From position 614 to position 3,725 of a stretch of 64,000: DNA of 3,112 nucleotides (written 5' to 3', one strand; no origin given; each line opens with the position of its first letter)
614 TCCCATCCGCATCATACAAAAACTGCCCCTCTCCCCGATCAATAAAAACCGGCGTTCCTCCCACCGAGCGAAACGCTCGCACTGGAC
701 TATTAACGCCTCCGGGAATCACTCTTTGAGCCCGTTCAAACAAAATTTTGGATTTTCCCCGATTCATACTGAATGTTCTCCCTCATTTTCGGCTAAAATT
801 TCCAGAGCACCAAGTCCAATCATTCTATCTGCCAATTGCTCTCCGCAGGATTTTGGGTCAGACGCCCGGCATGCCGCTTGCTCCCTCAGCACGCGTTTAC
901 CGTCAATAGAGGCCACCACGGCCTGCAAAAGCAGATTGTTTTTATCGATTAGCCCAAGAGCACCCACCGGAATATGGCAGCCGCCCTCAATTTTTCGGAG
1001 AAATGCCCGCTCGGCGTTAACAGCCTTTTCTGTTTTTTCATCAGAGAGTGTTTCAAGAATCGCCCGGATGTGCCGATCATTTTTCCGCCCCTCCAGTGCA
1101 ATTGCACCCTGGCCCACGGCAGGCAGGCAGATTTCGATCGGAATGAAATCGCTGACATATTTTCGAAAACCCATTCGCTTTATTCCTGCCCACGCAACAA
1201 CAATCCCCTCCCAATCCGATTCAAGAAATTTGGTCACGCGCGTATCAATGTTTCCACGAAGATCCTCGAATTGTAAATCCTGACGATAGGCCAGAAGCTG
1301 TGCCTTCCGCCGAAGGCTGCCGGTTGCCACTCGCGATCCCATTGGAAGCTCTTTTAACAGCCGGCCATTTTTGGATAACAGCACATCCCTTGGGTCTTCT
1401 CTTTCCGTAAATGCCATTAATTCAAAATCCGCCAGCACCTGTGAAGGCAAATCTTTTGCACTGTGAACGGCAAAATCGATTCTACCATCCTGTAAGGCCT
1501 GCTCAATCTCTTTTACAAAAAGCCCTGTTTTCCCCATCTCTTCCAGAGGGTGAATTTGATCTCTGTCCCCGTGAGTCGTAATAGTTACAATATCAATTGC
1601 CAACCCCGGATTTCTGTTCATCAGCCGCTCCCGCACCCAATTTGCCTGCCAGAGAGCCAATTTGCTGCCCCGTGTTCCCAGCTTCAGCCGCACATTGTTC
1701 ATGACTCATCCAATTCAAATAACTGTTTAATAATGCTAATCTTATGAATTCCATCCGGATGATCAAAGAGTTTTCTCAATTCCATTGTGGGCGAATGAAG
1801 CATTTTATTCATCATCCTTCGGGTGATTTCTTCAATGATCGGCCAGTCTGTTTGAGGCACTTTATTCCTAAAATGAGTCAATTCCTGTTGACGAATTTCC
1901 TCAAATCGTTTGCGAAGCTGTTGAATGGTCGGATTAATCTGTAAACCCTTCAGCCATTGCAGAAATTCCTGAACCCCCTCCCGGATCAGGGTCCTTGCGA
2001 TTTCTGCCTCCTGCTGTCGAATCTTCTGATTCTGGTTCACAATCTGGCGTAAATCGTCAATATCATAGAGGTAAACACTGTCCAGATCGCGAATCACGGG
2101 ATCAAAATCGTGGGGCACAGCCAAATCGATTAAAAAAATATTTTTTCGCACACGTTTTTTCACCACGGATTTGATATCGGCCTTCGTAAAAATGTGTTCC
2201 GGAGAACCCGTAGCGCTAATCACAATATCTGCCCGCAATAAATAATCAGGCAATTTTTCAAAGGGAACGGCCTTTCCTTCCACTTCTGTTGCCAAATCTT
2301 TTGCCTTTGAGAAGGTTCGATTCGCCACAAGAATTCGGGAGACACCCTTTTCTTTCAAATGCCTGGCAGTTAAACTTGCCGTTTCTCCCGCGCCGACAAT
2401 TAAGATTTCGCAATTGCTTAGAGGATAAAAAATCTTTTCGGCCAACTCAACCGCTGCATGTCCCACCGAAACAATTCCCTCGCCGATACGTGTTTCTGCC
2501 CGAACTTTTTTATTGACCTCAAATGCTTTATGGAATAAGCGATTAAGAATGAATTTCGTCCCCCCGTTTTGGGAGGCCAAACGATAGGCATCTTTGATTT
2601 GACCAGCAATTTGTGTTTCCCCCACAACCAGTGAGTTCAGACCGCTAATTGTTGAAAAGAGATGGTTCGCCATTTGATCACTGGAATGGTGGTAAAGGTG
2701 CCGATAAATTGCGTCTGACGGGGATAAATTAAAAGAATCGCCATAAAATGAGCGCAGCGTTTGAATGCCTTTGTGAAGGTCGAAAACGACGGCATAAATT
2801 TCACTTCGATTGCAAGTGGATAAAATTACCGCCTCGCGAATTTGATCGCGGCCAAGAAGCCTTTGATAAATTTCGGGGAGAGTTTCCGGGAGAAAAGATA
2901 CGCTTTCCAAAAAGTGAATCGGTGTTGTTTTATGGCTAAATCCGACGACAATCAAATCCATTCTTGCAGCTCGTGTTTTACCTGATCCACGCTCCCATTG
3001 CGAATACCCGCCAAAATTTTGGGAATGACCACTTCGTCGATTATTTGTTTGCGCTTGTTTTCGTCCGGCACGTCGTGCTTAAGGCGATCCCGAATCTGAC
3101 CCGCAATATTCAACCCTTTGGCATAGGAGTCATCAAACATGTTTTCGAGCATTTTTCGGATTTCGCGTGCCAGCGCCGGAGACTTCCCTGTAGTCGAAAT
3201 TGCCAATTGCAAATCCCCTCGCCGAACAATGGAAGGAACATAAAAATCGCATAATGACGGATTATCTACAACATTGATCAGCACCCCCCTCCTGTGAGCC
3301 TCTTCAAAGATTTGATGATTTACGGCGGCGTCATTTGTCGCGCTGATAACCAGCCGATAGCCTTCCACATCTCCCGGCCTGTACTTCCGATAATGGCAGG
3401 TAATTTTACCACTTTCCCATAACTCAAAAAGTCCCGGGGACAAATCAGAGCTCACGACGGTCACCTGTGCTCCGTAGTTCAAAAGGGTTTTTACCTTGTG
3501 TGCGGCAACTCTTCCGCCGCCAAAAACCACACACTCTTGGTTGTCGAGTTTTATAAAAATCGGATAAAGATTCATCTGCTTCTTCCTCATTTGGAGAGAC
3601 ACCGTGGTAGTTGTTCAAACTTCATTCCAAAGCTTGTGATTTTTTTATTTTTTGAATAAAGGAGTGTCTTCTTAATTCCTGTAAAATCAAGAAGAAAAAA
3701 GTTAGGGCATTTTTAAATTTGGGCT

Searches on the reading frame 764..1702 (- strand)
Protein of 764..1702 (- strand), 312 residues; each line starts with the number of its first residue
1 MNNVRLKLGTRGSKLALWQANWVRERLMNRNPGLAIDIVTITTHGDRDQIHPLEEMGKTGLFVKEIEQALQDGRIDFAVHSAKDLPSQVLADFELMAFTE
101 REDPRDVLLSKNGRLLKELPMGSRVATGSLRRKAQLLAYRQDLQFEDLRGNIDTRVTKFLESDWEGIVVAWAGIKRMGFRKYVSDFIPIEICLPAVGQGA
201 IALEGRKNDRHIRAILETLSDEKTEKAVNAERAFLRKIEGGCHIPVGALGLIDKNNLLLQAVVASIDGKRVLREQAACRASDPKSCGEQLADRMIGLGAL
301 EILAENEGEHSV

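Call 7: search_protein_families(library=pfam, proteins=[window:764-1702:-])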
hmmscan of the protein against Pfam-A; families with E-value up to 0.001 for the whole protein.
window:764-1702:- (312 aa): 2 families
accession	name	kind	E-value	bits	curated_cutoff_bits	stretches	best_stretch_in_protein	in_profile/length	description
PF01379.25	Porphobil_deam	-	6.2e-76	255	22.1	1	6-213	1-206/207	Porphobilinogen deaminase, dipyromethane cofactor binding domain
PF03900.20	Porphobil_deamC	-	4.2e-17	62.7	26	1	227-295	3-73/74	Porphobilinogen deaminase, C-terminal domain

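Call 8: search_protein_families(library=ncbifam, proteins=[window:764-1702:-])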
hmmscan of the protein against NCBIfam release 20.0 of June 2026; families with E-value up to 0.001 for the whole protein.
window:764-1702:- (312 aa): 2 families
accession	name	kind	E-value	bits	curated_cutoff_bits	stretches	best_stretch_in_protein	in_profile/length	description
TIGR00212.1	hemC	equivalog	9.1e-98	326.9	164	1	6-295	1-290/293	hydroxymethylbilane synthase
NF002202.0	PRK01066.1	equivalog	1.1e-41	142.6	251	1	3-224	18-234/241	hydroxymethylbilane synthase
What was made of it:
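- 764..1702 (-): hemC, hydroxymethylbilane synthase. TIGR00212 (call 8).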

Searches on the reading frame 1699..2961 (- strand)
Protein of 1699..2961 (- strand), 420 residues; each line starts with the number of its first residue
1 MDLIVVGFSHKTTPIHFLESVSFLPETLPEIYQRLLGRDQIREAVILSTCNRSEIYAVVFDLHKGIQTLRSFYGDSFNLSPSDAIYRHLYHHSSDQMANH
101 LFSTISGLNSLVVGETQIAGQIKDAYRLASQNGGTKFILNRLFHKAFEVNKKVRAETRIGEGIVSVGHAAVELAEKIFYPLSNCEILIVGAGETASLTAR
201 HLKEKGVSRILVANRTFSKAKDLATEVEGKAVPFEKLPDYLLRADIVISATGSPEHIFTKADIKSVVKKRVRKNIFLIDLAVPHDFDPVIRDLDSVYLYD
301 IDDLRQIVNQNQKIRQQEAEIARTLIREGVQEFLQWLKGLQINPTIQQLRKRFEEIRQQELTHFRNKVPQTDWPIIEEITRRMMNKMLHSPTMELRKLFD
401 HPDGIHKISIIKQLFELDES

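Call 7: search_protein_families(library=pfam, proteins=[window:1699-2961:-])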
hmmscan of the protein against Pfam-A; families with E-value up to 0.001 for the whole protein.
window:1699-2961:- (420 aa): 6 families
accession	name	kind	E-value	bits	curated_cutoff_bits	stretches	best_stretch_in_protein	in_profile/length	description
PF05201.20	GlutR_N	-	1.5e-45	155.2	27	1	6-157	1-151/151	Glutamyl-tRNAGlu reductase, N-terminal domain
PF01488.26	Shikimate_DH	-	2.5e-44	151.2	24.3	1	172-307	1-138/138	Shikimate / quinate 5-dehydrogenase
PF00745.25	GlutR_dimer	-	2.5e-25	89.1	22.9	1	322-417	2-99/99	Glutamyl-tRNAGlu reductase, dimerisation domain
PF13241.12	NAD_binding_7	-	1.1e-06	29.6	22.1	1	177-255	1-73/104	Putative NAD(P)-binding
PF03435.24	Sacchrp_dh_NADP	-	3.3e-05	24.7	25.1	1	186-290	1-85/129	Saccharopine dehydrogenase NADP binding domain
PF16912.11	Glu_dehyd_C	-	0.00039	20.4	34.9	1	166-260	12-116/211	Glucose dehydrogenase C-terminus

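Call 8: search_protein_families(library=ncbifam, proteins=[window:1699-2961:-])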
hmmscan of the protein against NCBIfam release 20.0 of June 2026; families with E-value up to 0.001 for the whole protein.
window:1699-2961:- (420 aa): 17 families
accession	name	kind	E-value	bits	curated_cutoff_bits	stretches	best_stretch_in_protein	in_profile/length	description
TIGR01035.1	hemA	equivalog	2.3e-132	441.9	209.55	1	4-418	2-416/416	glutamyl-tRNA reductase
NF000744.0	PRK00045.1-3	equivalog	3.9e-122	408.3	429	1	1-419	1-426/447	glutamyl-tRNA reductase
NF000750.0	PRK00045.3-4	equivalog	3e-66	224.2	289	1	3-417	3-413/439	glutamyl-tRNA reductase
NF010548.0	PRK13940.1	equivalog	9.3e-55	186.1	469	1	1-396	1-390/414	glutamyl-tRNA reductase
NF000752.0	PRK00045.4-2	equivalog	3.3e-41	141.8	381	1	43-398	46-381/412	glutamyl-tRNA reductase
NF000751.1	PRK00045.4-1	equivalog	3.8e-28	98.7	478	1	42-366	45-346/426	glutamyl-tRNA reductase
NF001909.0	PRK00676.1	equivalog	2.1e-22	79.6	478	1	2-331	2-310/338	glutamyl-tRNA reductase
TIGR00507.1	aroE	equivalog_domain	1.1e-09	37.9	200.2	1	179-282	113-215/270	shikimate dehydrogenase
NF006802.0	PRK09310.1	equivalog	4.6e-08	32.3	598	1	167-251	316-398/477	bifunctional 3-dehydroquinate dehydratase/shikimate dehydrogenase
NF001310.0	PRK00258.1-2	equivalog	5.6e-08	32.3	221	1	172-272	110-211/279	shikimate dehydrogenase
NF001319.0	PRK00258.3-3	equivalog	1.1e-06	27.9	252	1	182-280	121-218/279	shikimate dehydrogenase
NF005603.0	PRK07340.1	equivalog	4e-06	26.3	266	1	170-262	113-209/307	delta(1)-pyrroline-2-carboxylate reductase family protein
NF001312.0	PRK00258.1-4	equivalog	9.5e-06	25.1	295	1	185-252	129-198/285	shikimate dehydrogenase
NF004793.0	PRK06141.1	equivalog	1.5e-05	24.1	322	1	184-264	126-210/314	bifunctional Delta(1)-pyrroline-2-carboxylate/Delta(1)-piperideine-2-carboxylate reductase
TIGR01809.1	Shik-DH-AROM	equivalog_domain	0.00021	20.5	196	1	176-225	118-167/282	shikimate dehydrogenase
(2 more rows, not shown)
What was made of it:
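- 1699..2961 (-): hemA, a genuine glutamyl-tRNA reductase. TIGR01035, 442 bits against a cut-off of 210 (call 8).
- On Glutamyl-tRNA reductase (HemA enzyme), for the regulator's N-terminal 320 residues: The real hemA is at 1699-2961 (call 8).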

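Call 32: list_cluster_members(proteins=[P0007, P0008, P0010, P0011, P0017, P0019, window:1699-2961:-, window:764-1702:-])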
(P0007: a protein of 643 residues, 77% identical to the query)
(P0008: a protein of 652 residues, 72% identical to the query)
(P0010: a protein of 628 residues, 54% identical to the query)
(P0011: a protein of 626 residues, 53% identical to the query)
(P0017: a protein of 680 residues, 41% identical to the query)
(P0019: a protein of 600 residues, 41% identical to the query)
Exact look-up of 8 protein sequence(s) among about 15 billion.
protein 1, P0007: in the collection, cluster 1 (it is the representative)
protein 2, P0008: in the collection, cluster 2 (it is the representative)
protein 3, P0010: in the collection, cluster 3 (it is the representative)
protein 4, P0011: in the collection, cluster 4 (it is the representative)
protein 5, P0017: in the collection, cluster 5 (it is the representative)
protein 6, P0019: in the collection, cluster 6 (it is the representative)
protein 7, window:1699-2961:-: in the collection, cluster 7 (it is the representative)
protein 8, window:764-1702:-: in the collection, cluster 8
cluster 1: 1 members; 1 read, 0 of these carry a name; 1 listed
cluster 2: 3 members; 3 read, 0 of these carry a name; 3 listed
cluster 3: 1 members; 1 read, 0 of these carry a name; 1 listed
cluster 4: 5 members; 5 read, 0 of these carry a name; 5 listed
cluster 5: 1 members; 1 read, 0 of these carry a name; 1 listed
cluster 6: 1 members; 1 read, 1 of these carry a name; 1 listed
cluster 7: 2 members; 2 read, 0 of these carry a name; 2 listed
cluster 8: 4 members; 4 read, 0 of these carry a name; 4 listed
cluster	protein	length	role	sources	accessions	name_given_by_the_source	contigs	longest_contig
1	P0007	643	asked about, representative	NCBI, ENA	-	-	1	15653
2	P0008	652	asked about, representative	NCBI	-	-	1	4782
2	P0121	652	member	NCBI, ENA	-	-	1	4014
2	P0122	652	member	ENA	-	-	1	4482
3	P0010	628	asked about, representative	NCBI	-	-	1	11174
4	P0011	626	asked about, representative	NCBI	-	-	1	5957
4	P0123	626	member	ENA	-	-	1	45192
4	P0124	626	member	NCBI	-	-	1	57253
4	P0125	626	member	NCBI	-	-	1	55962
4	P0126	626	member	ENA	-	-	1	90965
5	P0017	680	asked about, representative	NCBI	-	-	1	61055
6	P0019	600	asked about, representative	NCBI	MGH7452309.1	MAG: sigma 54-interacting transcriptional regulator, partial [bacterium]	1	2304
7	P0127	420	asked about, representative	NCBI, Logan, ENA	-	-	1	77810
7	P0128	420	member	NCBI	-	-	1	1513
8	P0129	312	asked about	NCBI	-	-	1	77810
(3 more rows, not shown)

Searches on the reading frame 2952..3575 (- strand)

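Call 7: search_protein_families(library=pfam, proteins=[window:2952-3575:-])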
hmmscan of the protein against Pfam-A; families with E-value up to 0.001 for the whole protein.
window:2952-3575:- (207 aa): 2 families
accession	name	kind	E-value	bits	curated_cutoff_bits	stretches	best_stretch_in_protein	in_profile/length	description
PF13241.12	NAD_binding_7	-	8.9e-34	116.6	22.1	1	6-115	1-104/104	Putative NAD(P)-binding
PF14824.11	Sirohm_synth_M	-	5.3e-12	45.4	25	1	119-146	1-28/28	Sirohaem biosynthesis protein central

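Call 8: search_protein_families(library=ncbifam, proteins=[window:2952-3575:-])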
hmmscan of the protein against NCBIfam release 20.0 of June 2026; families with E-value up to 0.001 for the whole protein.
window:2952-3575:- (207 aa): 5 families
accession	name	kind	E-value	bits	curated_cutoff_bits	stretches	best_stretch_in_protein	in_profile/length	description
NF007922.1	PRK10637.1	equivalog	5.1e-52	177.3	400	1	4-202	2-202/450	siroheme synthase CysG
TIGR01470.1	cysG_Nterm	subfamily_domain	5e-51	173.3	62.3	1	4-205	1-202/205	siroheme synthase, N-terminal domain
NF005222.0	PRK06718.1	equivalog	1.2e-44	152.4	204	1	4-187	3-185/203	NAD(P)-binding protein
NF005223.0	PRK06719.1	equivalog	1.2e-23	83.5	223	1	2-147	3-144/157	precorrin-2 dehydrogenase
NF004045.0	PRK05562.1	equivalog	9.4e-16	57.9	181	1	11-182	24-190/225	NAD(P)-dependent oxidoreductase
